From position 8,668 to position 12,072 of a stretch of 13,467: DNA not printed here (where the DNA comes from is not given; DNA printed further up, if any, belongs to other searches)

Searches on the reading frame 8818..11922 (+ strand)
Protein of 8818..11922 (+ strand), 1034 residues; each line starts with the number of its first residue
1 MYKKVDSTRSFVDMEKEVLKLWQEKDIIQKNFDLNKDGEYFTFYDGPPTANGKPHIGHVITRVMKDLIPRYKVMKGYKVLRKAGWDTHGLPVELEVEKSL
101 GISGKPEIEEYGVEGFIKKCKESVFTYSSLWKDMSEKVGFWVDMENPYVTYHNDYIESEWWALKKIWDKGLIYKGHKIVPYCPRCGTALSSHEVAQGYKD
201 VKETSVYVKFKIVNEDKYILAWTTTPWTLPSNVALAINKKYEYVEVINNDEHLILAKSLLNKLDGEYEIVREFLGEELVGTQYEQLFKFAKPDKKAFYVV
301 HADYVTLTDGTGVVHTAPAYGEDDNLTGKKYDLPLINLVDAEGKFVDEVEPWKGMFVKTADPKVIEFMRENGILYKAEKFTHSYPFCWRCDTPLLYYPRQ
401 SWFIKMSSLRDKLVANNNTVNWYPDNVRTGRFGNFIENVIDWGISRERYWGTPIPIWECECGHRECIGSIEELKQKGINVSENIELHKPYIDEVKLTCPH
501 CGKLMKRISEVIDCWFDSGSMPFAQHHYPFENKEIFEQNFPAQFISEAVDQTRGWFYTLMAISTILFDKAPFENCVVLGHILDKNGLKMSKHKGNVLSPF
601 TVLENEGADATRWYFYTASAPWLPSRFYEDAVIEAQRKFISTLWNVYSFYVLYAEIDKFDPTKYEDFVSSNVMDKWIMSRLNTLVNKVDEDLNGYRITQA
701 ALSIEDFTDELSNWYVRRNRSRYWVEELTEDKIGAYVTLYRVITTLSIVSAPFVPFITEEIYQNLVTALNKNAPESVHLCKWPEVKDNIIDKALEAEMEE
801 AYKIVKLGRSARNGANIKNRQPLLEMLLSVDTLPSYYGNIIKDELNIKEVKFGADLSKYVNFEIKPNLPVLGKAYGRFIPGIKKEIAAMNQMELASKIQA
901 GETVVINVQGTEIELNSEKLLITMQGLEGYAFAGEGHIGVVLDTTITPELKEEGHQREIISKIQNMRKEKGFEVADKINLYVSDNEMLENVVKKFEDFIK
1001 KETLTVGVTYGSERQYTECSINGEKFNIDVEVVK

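Call 12: search_protein_families(library=pfam, proteins=[window:8818-11922:+])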
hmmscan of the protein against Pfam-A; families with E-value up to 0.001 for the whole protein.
window:8818-11922:+ (1034 aa): 6 families
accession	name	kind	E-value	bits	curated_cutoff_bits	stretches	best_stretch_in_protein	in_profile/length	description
PF00133.28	tRNA-synt_1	-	6.6e-124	414.2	22.7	1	18-618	2-405/414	tRNA synthetases class I (I, L, M and V)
PF19302.4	DUF5915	-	9.6e-81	270.4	27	1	839-1032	2-194/195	Domain of unknown function (DUF5915)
PF08264.19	Anticodon_1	-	9.5e-35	120.1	25.1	1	674-823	1-144/148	Anticodon-binding domain of tRNA ligase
PF09334.17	tRNA-synt_1g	-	5.7e-19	68.6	20.1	1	50-193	10-134/391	tRNA synthetases class I (M)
PF13603.12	tRNA-synt_1_2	-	2.9e-06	27.4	25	1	203-345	7-146/185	Leucyl-tRNA synthetase, editing domain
PF01406.26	tRNA-synt_1e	-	0.00081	19.3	27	0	42-79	11-48/301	tRNA synthetases class I (C) catalytic domain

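Call 13: find_related_loci(query=window:8818-11919:+, collection=genome_contigs, flank=6000)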
Query window:8818-11919:+ (1034 aa) in genome_contigs; peptide patterns used: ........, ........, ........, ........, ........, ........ (x = any residue, [..] = any of these).
600 stretches matched a pattern (row limit reached: there are more); 592 encode a relative of the query (tblastn E <= 1e-3); the best 80 are kept; 80 distinct loci.
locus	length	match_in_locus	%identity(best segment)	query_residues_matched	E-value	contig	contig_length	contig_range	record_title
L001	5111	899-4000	78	1-1034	0e+0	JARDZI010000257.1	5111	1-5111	MAG: Clostridiales bacterium isolate L_E1_T20_C_bin.95 scaffold_31229, whole genome shotgun sequence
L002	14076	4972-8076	78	1-1034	0e+0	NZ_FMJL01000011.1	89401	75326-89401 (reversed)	Clostridium sp. N3C, whole genome shotgun sequence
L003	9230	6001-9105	77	1-1034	0e+0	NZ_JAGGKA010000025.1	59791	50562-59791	Clostridium tetanomorphum strain DSM 4474 Ga0454106_25, whole genome shotgun sequence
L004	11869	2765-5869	77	1-1034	0e+0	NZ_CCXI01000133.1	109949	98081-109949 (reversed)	Clostridium polynesiense strain MS1, whole genome shotgun sequence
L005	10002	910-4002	76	1-1031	0e+0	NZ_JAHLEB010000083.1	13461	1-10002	Clostridium lacusfryxellense strain DSM 14205 contig00083, whole genome shotgun sequence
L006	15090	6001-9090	76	1-1030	0e+0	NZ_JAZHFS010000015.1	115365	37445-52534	Clostridium frigoriphilum strain 14F 15, whole genome shotgun sequence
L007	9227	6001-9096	76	1-1031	0e+0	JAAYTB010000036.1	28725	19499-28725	MAG: Clostridia bacterium isolate AS23ysBPME_66 26447_AS23, whole genome shotgun sequence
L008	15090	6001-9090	76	1-1030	0e+0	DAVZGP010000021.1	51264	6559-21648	MAG TPA_asm: Clostridium sp. isolate gSpreadC_ID_19 NODE_93_length_51264_cov_18.946943, whole genome shotgun sequence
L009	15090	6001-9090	75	1-1030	0e+0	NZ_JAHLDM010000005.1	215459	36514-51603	Clostridium estertheticum strain CF002 contig00005, whole genome shotgun sequence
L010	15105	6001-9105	75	1-1031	0e+0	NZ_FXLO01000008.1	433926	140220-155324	Clostridium massiliodielmoense strain MT26, whole genome shotgun sequence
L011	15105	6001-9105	75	1-1031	0e+0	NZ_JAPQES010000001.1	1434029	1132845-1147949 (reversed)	Clostridium ganghwense strain HY-42-06 spades_K_17_127_1, whole genome shotgun sequence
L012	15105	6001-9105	75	1-1031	0e+0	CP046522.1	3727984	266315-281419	Clostridium bovifaecis strain BXX chromosome, complete genome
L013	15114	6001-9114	75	1-1034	0e+0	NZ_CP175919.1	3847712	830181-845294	Clostridium sp. FAM 1755 chromosome, complete genome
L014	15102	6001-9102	74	1-1034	0e+0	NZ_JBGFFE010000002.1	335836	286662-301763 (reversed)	Clostridium lapidicellarium strain MT-113 Scaffold2, whole genome shotgun sequence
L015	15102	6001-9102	75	2-1033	0e+0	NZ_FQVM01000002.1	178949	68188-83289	Clostridium fallax strain DSM 2631, whole genome shotgun sequence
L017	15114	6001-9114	74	1-1034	0e+0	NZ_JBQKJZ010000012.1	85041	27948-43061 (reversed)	Clostridium sporogenes strain LCP25S3_F4 contig00012, whole genome shotgun sequence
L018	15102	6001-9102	74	1-1034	0e+0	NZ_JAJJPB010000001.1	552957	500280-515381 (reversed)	Clostridium aromativorans strain WLY-B-L2 Scaffolds_1_552957, whole genome shotgun sequence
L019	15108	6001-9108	74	1-1034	0e+0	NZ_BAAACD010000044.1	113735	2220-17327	Clostridium cadaveris strain JCM 1392 sequence44, whole genome shotgun sequence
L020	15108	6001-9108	73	1-1034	0e+0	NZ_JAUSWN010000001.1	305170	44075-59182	Hathewaya limosa strain DSM 1400 Ga0480184_01, whole genome shotgun sequence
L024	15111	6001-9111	73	1-1034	0e+0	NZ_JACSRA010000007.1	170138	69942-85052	Clostridium cibarium strain Sa3CVN1 NODE_7_length_170138_cov_62.214500, whole genome shotgun sequence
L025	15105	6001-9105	76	1-1034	0e+0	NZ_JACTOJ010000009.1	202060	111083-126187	Clostridium sp. 19966 contig00009, whole genome shotgun sequence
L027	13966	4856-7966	73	1-1034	0e+0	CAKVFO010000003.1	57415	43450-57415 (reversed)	MAG: uncultured Clostridium sp. isolate REFINED_METABAT215_TOP10_CONTIGS_1500_ASSEMBLY_K77_MERGED__Hadza_MoBio_hadza-A-D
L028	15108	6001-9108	72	1-1034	0e+0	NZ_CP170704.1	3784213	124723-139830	Clostridium sp. HCS.1 chromosome, complete genome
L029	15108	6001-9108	72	1-1034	0e+0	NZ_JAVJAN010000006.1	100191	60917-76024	Clostridium aquiflavi strain 5 N-1 Scaffolds_6_100191, whole genome shotgun sequence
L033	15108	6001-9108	74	1-1034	0e+0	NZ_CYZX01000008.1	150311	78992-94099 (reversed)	Clostridium disporicum strain 2789STDY5834856, whole genome shotgun sequence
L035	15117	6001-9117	70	1-1034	0e+0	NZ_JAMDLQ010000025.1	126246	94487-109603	Clostridium sp. LY3-2 contig25, whole genome shotgun sequence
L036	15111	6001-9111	70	1-1034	0e+0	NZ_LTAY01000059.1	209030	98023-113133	Clostridium thermobutyricum DSM 4928 CLTH_contig000059, whole genome shotgun sequence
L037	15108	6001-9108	71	1-1034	0e+0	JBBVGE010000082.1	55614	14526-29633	Clostridium perfringens strain s008 NODE_24_length_55614_cov_141.061_ID_14166, whole genome shotgun sequence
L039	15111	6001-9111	68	1-1034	0e+0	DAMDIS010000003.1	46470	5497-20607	MAG TPA_asm: Proteiniclasticum sp. isolate CTOTU50505 NODE_97_length_46470_cov_2.586599, whole genome shotgun sequence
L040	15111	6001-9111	73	1-1034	0e+0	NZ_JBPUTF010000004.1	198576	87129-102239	Clostridium sp. LP20 spades_K_17_127_4, whole genome shotgun sequence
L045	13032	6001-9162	67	1-1034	0e+0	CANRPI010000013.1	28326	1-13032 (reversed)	MAG: uncultured Clostridia bacterium isolate Lapin-018__bin73 genome assembly, contig: Lapin-018__NODE_1336_length_28326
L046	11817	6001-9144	66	1-1034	0e+0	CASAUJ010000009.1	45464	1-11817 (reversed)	MAG TPA_asm: uncultured Clostridia bacterium isolate MGBC116395 genome assembly, contig: MGBC116395.9, whole genome shot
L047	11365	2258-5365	71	1-1034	0e+0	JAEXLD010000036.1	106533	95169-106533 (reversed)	MAG: Bacillota bacterium isolate OH_HBlB_263 k127_1382373, whole genome shotgun sequence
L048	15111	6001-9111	70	1-1034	0e+0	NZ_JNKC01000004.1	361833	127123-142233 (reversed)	Proteiniclasticum ruminis DSM 24773 T487DRAFT_scaffold00003.3_C, whole genome shotgun sequence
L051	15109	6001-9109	75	1-1034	0e+0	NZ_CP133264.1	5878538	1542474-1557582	Clostridium sp. OS1-26 chromosome, complete genome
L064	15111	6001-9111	57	1-1034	0e+0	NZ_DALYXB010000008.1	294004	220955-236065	MAG: Lacrimispora sp. isolate CTOTU47174 NODE_13_length_294004_cov_11.221807, whole genome shotgun sequence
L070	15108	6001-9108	70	1-1034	0e+0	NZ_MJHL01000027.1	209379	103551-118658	Clostridium baratii strain 693-15 contig_6, whole genome shotgun sequence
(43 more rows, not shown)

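Call 18: find_encoding_contigs(protein=window:8818-11919:+, flank=3000, max_places=10)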
Protein window:8818-11919:+ (1034 aa): no gene with exactly this product is on record in the collection.
